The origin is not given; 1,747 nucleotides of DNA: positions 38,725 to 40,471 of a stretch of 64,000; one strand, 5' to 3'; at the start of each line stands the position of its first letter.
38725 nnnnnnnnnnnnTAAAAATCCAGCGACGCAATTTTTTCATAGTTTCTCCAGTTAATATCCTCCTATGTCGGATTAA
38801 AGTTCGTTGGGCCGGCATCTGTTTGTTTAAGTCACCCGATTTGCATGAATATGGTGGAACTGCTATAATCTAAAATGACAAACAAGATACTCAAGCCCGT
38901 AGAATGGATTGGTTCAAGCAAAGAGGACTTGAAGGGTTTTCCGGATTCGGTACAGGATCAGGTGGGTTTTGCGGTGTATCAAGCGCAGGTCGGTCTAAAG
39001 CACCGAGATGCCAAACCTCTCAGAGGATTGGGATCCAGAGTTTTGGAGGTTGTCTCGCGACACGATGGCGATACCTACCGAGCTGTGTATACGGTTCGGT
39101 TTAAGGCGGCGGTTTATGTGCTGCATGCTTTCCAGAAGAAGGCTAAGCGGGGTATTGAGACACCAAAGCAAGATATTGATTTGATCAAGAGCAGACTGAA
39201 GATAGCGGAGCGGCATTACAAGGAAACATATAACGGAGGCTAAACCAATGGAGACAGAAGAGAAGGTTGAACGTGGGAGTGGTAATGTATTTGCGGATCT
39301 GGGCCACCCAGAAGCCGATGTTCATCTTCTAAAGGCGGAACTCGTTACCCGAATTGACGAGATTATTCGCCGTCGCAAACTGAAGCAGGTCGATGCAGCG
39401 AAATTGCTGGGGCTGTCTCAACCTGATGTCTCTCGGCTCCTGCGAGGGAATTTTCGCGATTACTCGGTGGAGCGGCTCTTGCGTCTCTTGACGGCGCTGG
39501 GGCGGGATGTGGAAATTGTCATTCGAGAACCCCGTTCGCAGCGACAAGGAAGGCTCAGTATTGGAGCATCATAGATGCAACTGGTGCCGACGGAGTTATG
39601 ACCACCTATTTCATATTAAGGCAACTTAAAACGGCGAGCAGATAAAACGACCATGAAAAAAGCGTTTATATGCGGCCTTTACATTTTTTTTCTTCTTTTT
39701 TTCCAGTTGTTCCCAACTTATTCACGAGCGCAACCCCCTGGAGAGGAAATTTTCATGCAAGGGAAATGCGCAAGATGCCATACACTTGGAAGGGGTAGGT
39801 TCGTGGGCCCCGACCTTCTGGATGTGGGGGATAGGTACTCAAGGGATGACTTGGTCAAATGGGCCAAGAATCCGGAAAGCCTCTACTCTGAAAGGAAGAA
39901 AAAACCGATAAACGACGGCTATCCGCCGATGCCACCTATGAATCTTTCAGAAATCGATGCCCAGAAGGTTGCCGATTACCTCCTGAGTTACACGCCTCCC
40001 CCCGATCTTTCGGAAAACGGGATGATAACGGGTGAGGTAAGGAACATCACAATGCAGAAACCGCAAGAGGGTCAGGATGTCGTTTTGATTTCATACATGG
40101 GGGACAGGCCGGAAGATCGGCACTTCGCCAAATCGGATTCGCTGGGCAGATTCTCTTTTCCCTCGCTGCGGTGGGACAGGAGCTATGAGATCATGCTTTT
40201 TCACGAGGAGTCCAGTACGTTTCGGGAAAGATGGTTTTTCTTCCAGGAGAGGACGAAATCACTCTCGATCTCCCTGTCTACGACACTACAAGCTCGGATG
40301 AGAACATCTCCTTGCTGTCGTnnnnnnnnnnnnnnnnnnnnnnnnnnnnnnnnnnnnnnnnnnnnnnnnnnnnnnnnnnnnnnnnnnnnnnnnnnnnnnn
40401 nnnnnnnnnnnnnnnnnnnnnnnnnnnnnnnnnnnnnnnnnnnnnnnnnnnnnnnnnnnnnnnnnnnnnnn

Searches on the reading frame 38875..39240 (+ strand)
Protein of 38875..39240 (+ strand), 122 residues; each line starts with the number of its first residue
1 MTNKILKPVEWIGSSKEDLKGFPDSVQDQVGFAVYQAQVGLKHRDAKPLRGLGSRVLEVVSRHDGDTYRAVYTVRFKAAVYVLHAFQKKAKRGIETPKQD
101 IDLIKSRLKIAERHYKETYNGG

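Call 68: search_protein_families(library=pfam, proteins=[window:38875-39240:+], max_evalue=0.001)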
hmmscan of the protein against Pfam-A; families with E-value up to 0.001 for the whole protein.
window:38875-39240:+ (122 aa): 1 family
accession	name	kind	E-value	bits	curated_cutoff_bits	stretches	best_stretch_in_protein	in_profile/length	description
PF05973.20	Gp49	-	6.8e-21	74.6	23.9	1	17-109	1-90/90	Phage derived protein Gp49-like (DUF891)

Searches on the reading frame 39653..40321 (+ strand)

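Call 68: search_protein_families(library=pfam, proteins=[window:39653-40321:+], max_evalue=0.001)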
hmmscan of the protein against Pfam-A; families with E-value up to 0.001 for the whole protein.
window:39653-40321:+ (223 aa): 2 families
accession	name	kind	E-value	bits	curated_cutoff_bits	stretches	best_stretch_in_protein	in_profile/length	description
PF00034.26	Cytochrom_C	-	2.8e-08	35.4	21.3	1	30-112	4-88/90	Cytochrome c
PF13442.11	Cytochrome_CBB3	-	1.1e-06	29.3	27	1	29-110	5-68/68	Cytochrome C oxidase, cbb3-type, subunit III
